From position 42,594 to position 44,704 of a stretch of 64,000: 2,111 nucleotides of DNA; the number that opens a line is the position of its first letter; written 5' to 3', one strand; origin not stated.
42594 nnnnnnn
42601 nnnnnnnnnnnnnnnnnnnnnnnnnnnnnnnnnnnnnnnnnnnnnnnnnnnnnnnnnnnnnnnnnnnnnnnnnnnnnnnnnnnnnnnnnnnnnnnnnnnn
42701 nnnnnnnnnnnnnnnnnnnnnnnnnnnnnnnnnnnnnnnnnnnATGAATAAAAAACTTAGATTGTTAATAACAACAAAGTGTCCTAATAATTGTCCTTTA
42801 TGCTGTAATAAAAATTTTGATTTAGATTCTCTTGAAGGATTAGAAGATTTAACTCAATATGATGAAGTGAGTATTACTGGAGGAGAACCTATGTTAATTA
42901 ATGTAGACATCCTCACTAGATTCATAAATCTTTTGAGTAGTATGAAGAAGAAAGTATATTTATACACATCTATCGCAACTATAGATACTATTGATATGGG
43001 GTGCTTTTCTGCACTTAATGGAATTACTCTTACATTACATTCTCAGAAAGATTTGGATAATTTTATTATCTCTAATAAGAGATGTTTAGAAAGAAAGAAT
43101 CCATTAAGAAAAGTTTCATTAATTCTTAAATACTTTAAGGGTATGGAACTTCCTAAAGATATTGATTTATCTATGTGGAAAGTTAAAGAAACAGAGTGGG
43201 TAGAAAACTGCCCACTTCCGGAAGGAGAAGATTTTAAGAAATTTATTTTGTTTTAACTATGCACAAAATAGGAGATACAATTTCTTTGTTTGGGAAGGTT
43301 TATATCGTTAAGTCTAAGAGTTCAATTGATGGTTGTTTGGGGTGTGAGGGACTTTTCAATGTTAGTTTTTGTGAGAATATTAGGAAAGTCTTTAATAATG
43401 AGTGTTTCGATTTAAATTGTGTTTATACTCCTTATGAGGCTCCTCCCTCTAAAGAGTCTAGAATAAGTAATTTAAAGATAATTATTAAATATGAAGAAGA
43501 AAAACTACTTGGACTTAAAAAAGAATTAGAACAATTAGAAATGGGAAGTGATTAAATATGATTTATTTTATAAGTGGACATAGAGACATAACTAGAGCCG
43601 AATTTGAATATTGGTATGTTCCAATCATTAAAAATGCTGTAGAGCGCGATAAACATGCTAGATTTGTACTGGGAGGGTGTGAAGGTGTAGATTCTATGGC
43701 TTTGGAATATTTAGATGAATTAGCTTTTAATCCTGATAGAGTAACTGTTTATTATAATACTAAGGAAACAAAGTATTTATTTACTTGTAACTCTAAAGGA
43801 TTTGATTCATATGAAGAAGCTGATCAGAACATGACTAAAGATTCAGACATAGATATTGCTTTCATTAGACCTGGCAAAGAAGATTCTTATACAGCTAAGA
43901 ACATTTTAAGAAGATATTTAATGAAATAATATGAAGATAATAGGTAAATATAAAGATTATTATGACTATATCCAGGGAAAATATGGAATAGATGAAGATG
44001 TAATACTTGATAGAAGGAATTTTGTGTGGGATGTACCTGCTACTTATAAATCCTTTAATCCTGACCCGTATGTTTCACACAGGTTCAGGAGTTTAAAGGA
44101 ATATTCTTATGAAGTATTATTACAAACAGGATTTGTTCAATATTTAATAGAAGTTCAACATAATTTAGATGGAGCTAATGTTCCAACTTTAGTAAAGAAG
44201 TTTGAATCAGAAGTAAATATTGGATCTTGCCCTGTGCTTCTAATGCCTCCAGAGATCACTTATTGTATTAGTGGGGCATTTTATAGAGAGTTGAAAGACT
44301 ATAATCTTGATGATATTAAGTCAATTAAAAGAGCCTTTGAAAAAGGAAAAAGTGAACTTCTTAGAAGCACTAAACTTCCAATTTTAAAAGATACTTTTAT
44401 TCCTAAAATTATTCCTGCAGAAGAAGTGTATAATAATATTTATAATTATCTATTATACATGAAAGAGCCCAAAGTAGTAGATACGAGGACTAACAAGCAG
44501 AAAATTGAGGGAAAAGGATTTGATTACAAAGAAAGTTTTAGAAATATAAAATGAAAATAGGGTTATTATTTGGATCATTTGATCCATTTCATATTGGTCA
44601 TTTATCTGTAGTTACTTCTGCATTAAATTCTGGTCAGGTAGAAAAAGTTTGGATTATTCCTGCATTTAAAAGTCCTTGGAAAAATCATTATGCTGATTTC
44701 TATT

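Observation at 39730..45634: Complete Preiss-Handler NAD+ synthesis route (PncA, PncB, NadD, NadE) plus Nudix hydrolase encoded by a phage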

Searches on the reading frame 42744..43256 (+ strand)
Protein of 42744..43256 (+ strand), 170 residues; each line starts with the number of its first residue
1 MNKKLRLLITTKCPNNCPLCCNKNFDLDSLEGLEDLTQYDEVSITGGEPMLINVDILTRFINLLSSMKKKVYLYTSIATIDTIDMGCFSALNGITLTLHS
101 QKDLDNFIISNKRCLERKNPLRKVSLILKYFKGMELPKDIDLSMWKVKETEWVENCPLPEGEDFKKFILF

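Call 3: search_protein_families(library=pfam, proteins=[window:42744-43256:+], max_evalue=0.01)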
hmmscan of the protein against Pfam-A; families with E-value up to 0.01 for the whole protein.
window:42744-43256:+ (170 aa): 0 families

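Call 4: search_protein_families(library=ncbifam, proteins=[window:42744-43256:+], max_evalue=0.01)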
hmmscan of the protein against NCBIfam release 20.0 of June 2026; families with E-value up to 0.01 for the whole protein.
window:42744-43256:+ (170 aa): 2 families
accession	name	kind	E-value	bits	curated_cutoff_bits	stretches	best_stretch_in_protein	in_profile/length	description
TIGR03977.1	rSAM_pair_HxsC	equivalog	1.1e-05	24.4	267.9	1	6-69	28-95/292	His-Xaa-Ser system radical SAM maturase HxsC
TIGR00238.1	TIGR00238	subfamily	0.00078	18.5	199.2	1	7-68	117-189/331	KamA family radical SAM protein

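Call 6: search_protein_families(library=phrogs, proteins=[window:42744-43256:+], max_evalue=0.001)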
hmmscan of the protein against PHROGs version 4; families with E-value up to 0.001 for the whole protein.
window:42744-43256:+ (170 aa): 1 family
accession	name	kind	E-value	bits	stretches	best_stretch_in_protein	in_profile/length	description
phrog_31524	-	unknown function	7.5e-23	82.1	1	1-163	1-181/190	-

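Call 48: search_solved_structures(query=window:42744-43256:+, max_evalue=10, show_alignments=2)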
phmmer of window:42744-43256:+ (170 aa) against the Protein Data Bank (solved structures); distinct sequences matched with E-value up to 10: 4.
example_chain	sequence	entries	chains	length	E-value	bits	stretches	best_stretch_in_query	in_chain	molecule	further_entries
7a4a_A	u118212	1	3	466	0.52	13.6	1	68-122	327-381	Integrase catalytic domain-containing protein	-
2v5f_A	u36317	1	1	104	0.53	13.5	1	80-141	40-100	PROLYL 4-HYDROXYLASE SUBUNIT ALPHA-1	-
1tjc_A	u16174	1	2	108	0.56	13.5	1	80-141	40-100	Prolyl 4-hydroxylase alpha-1 subunit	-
4bta_A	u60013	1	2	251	0.93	12.7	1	80-140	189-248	PROLYL 4-HYDROXYLASE SUBUNIT ALPHA-1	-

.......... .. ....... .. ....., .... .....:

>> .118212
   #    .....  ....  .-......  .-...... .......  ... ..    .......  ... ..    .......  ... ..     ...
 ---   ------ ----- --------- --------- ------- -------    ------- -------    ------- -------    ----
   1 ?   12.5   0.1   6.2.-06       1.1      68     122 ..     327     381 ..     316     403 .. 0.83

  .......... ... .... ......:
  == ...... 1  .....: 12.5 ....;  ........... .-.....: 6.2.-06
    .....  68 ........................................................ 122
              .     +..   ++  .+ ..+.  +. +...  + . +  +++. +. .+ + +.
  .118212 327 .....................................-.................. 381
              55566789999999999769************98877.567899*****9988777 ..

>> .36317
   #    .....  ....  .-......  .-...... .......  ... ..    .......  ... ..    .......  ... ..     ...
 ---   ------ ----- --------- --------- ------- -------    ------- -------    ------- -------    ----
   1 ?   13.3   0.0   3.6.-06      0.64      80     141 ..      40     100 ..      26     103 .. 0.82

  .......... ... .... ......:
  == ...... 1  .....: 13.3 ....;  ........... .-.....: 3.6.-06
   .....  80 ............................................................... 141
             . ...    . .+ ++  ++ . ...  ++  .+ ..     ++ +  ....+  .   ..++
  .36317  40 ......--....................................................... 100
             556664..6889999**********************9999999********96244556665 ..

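Call 50: find_homologous_proteins(query=window:42744-43256:+, max_evalue=0.001)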
Query window:42744-43256:+ (170 aa): 139 proteins with E <= 0.001 among 174 candidates; the best 120 are listed.
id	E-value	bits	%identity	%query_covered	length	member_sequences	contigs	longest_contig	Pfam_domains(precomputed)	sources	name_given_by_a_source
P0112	5.4e-109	380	100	100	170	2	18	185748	-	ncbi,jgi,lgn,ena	jgi:organic radical activating enzyme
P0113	6.4e-78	279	70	100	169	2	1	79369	-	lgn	-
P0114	1.9e-77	277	70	100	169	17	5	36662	-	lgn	-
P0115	6.6e-76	272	70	100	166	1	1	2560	-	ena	-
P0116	5.4e-51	191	55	100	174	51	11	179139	-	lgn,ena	-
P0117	7.2e-40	155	48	98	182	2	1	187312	-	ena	-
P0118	9.1e-40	154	45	98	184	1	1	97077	-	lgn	-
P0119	2.9e-39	153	48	98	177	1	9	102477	-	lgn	-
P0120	7.2e-39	152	48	98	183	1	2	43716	-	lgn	-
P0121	9.8e-39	151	48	98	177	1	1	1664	-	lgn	-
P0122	1.6e-38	150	47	98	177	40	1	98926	-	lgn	-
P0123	3.3e-38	149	46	98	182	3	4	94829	-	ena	-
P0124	7.2e-38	148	45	98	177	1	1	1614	-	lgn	-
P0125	1.0e-37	148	42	98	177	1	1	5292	-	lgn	-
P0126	1.7e-37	147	46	98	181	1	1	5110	-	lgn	-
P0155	6.9e-30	122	41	98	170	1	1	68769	PF13353.12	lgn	-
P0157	1.8e-29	121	43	96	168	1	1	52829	PF13353.12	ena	-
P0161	2.3e-28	117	42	97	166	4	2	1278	PF13353.12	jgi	jgi:organic radical activating enzyme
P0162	3.3e-28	117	43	98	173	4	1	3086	PF13353.12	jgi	jgi:hypothetical protein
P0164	1.4e-27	115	39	96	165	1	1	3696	PF13353.12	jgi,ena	-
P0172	1.8e-26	111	41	96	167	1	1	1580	PF13353.12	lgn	-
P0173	2.2e-26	111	38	97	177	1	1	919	PF13353.12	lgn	-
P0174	2.7e-26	111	41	96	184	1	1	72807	PF04055.28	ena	-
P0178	1.1e-25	109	38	96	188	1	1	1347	PF13353.12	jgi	jgi:MoaA/NifB/PqqE/SkfB family radical SAM enzyme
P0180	1.4e-25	108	41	96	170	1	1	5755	PF04055.28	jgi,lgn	jgi:pyruvate formate-lyase activating enzyme-like uncharacterized protein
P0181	2.3e-25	108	36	97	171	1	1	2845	PF13353.12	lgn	-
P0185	3.5e-25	107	41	96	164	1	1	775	PF13353.12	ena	-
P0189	5.8e-25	106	41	98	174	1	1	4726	PF13353.12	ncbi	-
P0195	8.2e-24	103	41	94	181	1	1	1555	PF13353.12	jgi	jgi:organic radical activating enzyme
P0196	1.3e-23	102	39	96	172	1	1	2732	PF13353.12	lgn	-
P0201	3.1e-23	101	40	96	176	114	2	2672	PF13353.12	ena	-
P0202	3.8e-23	100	35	96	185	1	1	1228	PF13353.12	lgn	-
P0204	7.4e-23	99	36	96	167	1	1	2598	PF13353.12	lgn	-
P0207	1.1e-22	99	39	96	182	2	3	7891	PF13353.12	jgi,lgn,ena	jgi:hypothetical protein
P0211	2.2e-22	98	38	96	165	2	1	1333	PF13353.12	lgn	-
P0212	3.9e-22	97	38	96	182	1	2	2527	PF04055.28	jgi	jgi:organic radical activating enzyme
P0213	4.9e-22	97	40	95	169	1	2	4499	PF13353.12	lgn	-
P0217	2.5e-21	94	39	96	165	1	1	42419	PF13353.12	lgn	-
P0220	8.4e-21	93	34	98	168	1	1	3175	PF04055.28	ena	-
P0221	8.6e-21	93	39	96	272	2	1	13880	PF13353.12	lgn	-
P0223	3.3e-20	91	37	96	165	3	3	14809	PF04055.28,PF13353.12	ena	-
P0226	1.7e-19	88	35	98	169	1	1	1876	PF04055.28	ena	-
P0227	3.2e-19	88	37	94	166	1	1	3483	PF13353.12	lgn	-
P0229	4.6e-19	87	37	94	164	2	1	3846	PF13353.12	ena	-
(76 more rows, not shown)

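Call 52: find_encoding_contigs(protein=P0112, flank=3000, max_places=6)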
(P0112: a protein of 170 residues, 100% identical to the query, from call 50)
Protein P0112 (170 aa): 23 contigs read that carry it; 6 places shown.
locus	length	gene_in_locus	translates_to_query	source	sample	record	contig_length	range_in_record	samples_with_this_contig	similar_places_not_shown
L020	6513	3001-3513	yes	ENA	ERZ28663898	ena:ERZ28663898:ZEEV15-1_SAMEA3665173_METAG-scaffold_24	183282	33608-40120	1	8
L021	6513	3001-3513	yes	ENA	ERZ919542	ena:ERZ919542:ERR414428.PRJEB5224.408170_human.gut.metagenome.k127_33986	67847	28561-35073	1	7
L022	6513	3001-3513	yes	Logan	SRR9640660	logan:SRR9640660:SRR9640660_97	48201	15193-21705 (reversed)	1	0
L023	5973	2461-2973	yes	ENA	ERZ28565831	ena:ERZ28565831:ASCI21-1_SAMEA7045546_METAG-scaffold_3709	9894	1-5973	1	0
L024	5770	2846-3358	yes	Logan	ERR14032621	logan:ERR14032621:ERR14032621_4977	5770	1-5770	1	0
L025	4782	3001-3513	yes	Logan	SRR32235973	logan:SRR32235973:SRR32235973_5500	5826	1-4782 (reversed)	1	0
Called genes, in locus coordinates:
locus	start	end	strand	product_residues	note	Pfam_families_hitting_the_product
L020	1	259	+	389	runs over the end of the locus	PF17767:NAPRTase_N, PF04095:NAPRTase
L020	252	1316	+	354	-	PF00004:AAA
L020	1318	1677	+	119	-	-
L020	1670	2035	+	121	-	-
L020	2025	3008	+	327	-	PF02540:NAD_synthase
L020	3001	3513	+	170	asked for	-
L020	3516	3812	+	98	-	-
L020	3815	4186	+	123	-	-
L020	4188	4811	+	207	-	-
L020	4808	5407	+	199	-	PF01467:CTP_transf_like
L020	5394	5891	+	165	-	PF00293:NUDIX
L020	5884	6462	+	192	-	PF00210:Ferritin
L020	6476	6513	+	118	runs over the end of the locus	-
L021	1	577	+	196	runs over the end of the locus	-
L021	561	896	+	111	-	-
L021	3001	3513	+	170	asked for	-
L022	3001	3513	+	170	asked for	-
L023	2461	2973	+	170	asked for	-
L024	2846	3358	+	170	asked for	-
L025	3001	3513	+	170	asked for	-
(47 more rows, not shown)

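Call 91: search_protein_families(library=padloc, proteins=[window:42744-43256:+], max_evalue=0.01)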
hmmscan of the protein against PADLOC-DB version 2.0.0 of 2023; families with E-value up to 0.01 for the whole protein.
window:42744-43256:+ (170 aa): 1 family
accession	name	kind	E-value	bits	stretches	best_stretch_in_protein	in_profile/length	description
PDLC02903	pVip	-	0.0052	14.3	1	7-82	4-83/257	Viperins not associated with kinases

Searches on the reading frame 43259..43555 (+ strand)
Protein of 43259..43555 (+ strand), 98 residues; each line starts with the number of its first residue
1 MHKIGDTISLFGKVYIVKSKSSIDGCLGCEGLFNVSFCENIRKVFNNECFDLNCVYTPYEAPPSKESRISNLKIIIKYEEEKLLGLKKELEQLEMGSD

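Call 3: search_protein_families(library=pfam, proteins=[window:43259-43555:+], max_evalue=0.01)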
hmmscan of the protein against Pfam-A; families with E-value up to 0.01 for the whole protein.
window:43259-43555:+ (98 aa): 0 families

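Call 4: search_protein_families(library=ncbifam, proteins=[window:43259-43555:+], max_evalue=0.01)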
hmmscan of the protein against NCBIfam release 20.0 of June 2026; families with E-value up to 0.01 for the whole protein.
window:43259-43555:+ (98 aa): 0 families

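Call 6: search_protein_families(library=phrogs, proteins=[window:43259-43555:+], max_evalue=0.001)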
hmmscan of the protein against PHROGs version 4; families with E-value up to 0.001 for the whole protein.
window:43259-43555:+ (98 aa): 0 families

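Call 91: search_protein_families(library=padloc, proteins=[window:43259-43555:+], max_evalue=0.01)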
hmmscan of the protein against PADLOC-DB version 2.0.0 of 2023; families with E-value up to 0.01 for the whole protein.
window:43259-43555:+ (98 aa): 0 families

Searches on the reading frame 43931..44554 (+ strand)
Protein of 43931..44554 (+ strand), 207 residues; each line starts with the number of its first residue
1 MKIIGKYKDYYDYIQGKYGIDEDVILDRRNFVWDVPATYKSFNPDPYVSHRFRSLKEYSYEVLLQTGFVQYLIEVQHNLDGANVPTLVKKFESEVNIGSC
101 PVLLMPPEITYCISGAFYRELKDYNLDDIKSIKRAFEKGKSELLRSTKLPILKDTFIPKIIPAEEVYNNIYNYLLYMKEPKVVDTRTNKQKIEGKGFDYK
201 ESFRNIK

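Call 3: search_protein_families(library=pfam, proteins=[window:43931-44554:+], max_evalue=0.01)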
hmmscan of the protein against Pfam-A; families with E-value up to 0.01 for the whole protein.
window:43931-44554:+ (207 aa): 0 families

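Call 4: search_protein_families(library=ncbifam, proteins=[window:43931-44554:+], max_evalue=0.01)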
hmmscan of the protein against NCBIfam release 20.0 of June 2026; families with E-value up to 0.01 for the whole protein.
window:43931-44554:+ (207 aa): 0 families

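Call 6: search_protein_families(library=phrogs, proteins=[window:43931-44554:+], max_evalue=0.001)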
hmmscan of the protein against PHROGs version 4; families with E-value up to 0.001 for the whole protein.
window:43931-44554:+ (207 aa): 1 family
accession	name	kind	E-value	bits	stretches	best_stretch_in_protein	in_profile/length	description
phrog_4243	-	unknown function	3.9e-12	47.9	2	157-207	178-231/232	-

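Call 80: find_homologous_proteins(query=window:43931-44554:+, max_evalue=0.001)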
Query window:43931-44554:+ (207 aa): 19 proteins with E <= 0.001 among 97 candidates.
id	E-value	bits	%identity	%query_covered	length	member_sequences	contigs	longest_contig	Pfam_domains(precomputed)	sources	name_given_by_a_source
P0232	6.3e-132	455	98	100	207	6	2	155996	-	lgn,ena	-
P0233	4.1e-131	453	97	100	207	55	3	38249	-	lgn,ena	-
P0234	1.0e-130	452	97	100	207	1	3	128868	-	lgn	-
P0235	6.0e-118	410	88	100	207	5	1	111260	-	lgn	-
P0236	1.9e-30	124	38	99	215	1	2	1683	-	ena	-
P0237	8.2e-17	80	31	100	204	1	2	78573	-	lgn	-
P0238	1.8e-16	78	34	100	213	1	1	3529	-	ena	-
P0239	3.1e-16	78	32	100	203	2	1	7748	-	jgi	-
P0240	6.1e-16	77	48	29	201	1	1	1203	-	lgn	-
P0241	1.6e-15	75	32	100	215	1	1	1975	-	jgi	-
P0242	2.6e-13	68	74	15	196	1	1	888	-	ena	-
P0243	2.6e-13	68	30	100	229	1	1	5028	-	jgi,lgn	jgi:hypothetical protein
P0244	2.3e-12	65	30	100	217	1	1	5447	-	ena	-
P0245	2.7e-12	65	29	100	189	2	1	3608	-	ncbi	-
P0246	7.6e-12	63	29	100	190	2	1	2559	-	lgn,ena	-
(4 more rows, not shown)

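Call 83: find_encoding_contigs(protein=P0237, flank=5000, max_places=2)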
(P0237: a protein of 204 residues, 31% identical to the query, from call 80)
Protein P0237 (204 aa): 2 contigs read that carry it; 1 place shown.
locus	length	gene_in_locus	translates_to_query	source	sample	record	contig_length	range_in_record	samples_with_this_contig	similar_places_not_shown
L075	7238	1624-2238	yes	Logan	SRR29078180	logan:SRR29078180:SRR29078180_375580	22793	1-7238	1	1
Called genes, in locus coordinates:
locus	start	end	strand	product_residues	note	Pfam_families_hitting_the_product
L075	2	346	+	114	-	?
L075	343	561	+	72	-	-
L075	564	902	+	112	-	-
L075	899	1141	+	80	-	-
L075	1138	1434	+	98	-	PF02617:ClpS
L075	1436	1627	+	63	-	-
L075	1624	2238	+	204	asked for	-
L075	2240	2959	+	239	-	PF00149:Metallophos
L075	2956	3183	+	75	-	-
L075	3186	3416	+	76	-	-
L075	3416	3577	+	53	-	-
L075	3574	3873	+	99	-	-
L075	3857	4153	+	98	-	-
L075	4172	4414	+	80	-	-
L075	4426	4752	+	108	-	-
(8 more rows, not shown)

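Call 88: predict_structure(alignment_id=A4)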
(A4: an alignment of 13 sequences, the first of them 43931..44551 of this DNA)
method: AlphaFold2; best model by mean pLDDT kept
length: 207 residues; sequences in the alignment: 13
mean_pLDDT: 56.2   pTM: 0.52
mean pLDDT of the five models: 56.2, 54.0, 53.2, 52.7, 51.3
residues with pLDDT >= 90: 0; 70-90: 32; 50-70: 108; < 50: 67
segments of 3 or more residues with pLDDT < 50: 1-9, 19-54, 95-105, 204-207
pLDDT, mean of each block of 10 residues (from residue 1): 36 51 43 32 41 55 73 72 73 47 49 56 64 62 57 68 71 60 62 59 46
secondary structure, 60 per line:
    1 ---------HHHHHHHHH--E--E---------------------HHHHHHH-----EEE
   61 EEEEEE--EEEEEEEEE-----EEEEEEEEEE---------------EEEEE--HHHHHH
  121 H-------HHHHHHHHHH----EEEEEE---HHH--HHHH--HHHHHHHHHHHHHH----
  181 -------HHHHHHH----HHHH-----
elements in order: H10-18 H46-52 E58-66 E69-77 E83-92 E108-112 H115-121 H129-138 E143-148 H157-160 H163-176 H188-194 H199-202

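Call 91: search_protein_families(library=padloc, proteins=[window:43931-44554:+], max_evalue=0.01)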
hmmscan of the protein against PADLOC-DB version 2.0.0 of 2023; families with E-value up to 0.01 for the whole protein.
window:43931-44554:+ (207 aa): 0 families
